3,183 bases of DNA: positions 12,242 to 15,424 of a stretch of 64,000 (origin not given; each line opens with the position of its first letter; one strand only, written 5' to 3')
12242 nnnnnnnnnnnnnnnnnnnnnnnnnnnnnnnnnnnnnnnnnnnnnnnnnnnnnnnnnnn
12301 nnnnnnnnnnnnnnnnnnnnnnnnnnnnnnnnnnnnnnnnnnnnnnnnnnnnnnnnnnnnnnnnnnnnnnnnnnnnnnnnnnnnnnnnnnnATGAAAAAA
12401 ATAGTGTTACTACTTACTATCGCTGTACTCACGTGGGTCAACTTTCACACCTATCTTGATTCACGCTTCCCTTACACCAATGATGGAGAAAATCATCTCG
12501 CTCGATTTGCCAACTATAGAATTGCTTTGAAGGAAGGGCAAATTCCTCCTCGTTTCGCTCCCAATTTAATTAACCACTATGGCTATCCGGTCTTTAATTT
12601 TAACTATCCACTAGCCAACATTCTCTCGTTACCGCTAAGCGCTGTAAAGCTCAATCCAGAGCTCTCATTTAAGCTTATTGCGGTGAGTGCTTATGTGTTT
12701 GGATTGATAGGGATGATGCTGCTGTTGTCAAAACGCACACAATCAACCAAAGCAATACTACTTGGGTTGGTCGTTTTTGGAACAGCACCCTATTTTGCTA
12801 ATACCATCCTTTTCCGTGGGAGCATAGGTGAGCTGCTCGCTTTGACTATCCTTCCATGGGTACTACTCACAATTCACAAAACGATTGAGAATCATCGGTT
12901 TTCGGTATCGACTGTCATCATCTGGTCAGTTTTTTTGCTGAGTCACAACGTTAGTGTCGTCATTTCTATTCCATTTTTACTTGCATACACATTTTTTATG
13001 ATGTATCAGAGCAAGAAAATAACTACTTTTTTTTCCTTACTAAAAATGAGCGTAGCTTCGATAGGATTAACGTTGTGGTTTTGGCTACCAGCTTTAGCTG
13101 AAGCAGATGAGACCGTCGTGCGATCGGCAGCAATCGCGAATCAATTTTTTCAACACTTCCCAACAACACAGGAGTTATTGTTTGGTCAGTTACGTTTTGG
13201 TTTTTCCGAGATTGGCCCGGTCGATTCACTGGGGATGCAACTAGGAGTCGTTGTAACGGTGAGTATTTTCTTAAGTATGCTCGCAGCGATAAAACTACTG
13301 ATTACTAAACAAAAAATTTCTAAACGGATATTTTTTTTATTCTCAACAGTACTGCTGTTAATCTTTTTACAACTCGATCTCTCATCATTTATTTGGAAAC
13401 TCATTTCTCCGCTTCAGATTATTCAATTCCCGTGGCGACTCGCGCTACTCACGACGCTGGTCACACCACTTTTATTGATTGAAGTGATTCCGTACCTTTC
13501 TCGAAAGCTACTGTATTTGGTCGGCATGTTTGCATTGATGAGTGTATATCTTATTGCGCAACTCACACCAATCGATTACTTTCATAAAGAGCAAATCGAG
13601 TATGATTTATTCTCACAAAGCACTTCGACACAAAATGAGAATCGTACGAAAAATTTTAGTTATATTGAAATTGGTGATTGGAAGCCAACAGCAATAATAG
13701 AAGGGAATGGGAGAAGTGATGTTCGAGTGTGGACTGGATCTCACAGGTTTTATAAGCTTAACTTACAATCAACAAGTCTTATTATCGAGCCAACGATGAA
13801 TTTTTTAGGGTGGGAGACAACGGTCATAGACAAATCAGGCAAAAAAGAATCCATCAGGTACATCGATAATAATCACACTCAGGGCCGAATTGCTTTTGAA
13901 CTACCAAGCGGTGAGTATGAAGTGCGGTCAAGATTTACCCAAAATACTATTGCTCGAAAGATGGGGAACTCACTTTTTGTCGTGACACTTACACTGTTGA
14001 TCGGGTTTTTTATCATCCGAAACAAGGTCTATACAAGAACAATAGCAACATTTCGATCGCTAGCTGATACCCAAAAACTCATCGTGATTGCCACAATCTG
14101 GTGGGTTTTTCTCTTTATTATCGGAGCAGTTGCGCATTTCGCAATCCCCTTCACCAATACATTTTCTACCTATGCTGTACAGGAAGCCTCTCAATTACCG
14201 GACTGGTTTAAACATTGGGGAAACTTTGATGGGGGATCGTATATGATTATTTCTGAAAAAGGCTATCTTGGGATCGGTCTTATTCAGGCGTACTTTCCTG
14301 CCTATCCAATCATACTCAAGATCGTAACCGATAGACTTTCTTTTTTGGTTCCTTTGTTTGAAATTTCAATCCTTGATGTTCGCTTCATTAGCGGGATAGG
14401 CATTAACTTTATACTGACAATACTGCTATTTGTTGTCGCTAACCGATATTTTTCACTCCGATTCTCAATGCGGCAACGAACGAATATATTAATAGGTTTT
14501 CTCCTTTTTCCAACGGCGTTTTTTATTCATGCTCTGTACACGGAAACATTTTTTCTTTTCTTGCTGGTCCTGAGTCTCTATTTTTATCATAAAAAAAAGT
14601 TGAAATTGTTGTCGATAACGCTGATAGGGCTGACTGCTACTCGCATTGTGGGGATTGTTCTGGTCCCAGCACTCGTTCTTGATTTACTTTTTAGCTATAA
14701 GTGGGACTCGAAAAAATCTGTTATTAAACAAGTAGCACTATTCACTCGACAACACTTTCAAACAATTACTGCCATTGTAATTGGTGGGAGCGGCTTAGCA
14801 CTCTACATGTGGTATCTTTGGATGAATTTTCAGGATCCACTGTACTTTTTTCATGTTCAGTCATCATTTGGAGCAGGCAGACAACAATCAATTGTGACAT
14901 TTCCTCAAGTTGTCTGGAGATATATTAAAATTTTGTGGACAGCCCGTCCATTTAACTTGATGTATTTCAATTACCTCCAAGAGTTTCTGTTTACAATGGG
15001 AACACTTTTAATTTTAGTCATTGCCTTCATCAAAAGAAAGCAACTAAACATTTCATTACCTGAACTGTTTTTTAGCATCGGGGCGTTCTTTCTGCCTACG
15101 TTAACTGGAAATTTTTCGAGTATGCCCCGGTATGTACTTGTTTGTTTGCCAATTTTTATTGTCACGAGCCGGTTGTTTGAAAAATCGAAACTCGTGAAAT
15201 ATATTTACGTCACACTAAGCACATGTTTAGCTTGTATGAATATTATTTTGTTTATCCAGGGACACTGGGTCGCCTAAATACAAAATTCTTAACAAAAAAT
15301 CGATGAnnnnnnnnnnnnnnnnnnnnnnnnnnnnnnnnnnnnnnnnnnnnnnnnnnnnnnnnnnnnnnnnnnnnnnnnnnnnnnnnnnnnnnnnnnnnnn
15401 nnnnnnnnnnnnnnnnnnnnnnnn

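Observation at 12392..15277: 961-aa giant membrane protein made of two different GT-C-like halves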

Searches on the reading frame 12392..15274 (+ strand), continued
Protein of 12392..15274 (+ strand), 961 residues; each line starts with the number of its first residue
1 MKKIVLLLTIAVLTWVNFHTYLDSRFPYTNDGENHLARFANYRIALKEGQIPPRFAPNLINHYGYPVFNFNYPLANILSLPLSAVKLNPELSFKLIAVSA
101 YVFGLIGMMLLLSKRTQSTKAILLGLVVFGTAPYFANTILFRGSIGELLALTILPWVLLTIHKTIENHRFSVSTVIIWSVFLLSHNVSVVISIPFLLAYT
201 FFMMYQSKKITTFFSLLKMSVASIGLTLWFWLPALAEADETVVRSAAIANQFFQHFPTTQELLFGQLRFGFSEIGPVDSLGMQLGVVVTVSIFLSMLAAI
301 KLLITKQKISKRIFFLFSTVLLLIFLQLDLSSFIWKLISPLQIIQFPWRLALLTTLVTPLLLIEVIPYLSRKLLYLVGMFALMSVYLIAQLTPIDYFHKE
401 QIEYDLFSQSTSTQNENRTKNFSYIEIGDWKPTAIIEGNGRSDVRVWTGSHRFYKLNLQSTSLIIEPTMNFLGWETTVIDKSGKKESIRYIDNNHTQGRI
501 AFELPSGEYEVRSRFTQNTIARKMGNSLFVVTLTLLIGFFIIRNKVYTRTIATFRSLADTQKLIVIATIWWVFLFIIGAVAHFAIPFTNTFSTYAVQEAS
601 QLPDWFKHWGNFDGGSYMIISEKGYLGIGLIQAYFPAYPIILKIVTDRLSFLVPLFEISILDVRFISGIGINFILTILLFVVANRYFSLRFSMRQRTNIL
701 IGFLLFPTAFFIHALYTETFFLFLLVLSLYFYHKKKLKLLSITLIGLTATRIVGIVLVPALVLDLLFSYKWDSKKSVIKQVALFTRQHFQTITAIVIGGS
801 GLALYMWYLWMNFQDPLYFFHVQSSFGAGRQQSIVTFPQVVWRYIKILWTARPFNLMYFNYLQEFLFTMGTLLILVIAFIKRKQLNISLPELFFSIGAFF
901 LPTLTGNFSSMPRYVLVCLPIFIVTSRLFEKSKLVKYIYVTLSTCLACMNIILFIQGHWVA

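Call 40: find_encoding_contigs(protein=P0010, flank=10000, max_places=1)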
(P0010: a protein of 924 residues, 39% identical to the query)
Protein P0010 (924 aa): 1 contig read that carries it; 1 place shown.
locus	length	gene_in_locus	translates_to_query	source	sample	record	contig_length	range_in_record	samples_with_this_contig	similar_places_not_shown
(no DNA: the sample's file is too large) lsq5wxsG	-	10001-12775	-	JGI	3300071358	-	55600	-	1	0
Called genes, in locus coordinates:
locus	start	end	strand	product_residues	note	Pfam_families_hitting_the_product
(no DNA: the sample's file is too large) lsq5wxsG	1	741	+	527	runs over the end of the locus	PF02366:PMT (weak), PF13231:PMT_2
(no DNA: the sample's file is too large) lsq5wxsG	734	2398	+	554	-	-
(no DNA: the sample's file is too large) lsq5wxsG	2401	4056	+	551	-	-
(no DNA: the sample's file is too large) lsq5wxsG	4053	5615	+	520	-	PF13231:PMT_2 (weak)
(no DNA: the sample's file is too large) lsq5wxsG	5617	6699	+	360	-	PF01041:DegT_DnrJ_EryC1, PF01053:Cys_Met_Meta_PP, PF01212:Beta_elim_lyase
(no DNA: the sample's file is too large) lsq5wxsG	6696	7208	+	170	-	PF24894:Hexapep_GlmU (faint), PF25084:LbH_EIF2B, PF00132:Hexapep, PF25087:GMPPB_C (weak), PF14602:Hexapep_2 (weak), PF00132:Hexapep, PF14602:Hexapep_2 (weak)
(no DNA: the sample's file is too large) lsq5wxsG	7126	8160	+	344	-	PF01408:GFO_IDH_MocA, PF02894:GFO_IDH_MocA_C, PF22725:GFO_IDH_MocA_C3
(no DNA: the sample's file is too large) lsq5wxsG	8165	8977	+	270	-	PF00535:Glycos_transf_2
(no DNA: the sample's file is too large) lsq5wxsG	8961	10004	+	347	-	PF13439:Glyco_transf_4, PF13579:Glyco_trans_4_4 (weak), PF20706:GT4-conflict (weak), PF00534:Glycos_transf_1, PF13692:Glyco_trans_1_4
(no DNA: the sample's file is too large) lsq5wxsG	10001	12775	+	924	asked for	-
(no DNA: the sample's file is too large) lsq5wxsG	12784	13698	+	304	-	PF01073:3Beta_HSD, PF01370:Epimerase, PF02719:Polysacc_synt_2, PF04321:RmlD_sub_bind, PF05368:NmrA (faint), PF13460:NAD_binding_10, PF16363:GDP_Man_Dehyd, PF07993:NAD_binding_4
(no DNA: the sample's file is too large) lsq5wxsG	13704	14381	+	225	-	PF00535:Glycos_transf_2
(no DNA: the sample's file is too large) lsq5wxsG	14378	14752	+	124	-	PF10066:DUF2304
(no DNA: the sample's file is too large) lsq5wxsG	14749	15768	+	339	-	PF01073:3Beta_HSD, PF01370:Epimerase, PF02719:Polysacc_synt_2, PF04321:RmlD_sub_bind, PF05368:NmrA, PF07993:NAD_binding_4, PF13460:NAD_binding_10, PF16363:GDP_Man_Dehyd, +1 more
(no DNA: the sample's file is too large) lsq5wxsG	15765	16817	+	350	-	PF00535:Glycos_transf_2, PF10111:Glyco_tranf_2_2, PF13641:Glyco_tranf_2_3, PF13632:Glyco_trans_2_3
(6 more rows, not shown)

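Call 66: search_protein_representatives(protein=window:12392-15274:+)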
Query: 961 residues. Proteins with E-value up to 0.001 (for the whole library): 8753; up to 1e-10: 4095; up to 1e-30: 633. The best 150 are listed.
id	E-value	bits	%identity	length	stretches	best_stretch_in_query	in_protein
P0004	1.6e-208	711.9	43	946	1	9-961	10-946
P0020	1.5e-173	596.1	40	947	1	19-961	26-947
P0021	4.7e-173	594.5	54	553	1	1-540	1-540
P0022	2.0e-169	582.4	41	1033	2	12-572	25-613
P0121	1.3e-164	566.5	65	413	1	562-961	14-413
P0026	1.0e-137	477.5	46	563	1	1-542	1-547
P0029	6.4e-136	471.6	45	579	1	1-541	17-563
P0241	8.4e-136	471.2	35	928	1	1-961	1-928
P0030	1.9e-135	470.0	49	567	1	2-549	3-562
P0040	4.0e-133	462.3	45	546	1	6-535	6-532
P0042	1.0e-132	461.0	46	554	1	1-536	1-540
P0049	4.2e-131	455.6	43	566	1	5-548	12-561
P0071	3.5e-128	445.9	44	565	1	1-542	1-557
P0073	6.4e-128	445.1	43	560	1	3-534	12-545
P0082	1.5e-127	443.9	42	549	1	4-541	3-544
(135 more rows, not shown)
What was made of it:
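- Fusion is rare: about 6-7 fused cluster representatives in the top 150 (call 66).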

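Call 67: list_cluster_members(proteins=[P0001])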
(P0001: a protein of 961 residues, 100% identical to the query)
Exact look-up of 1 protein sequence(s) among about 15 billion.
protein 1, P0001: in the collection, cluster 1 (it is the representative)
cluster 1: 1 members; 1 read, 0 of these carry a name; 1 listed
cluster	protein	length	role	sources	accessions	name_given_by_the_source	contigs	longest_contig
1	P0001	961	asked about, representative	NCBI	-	-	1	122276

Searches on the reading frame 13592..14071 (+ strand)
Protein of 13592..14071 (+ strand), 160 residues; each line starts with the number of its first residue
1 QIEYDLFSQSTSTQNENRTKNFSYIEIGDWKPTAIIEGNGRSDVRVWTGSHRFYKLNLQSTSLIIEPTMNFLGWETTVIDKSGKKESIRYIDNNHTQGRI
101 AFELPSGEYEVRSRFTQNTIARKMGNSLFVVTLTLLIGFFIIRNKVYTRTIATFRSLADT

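Call 5: search_protein_families(library=pfam, proteins=[window:13592-14071:+], max_evalue=1)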
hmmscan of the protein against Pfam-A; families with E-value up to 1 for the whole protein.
window:13592-14071:+ (160 aa): 1 family
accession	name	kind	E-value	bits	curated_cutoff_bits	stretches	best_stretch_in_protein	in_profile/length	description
PF20101.4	DUF6491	-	0.095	13.2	27.5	1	13-60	36-77/138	Family of unknown function (DUF6491)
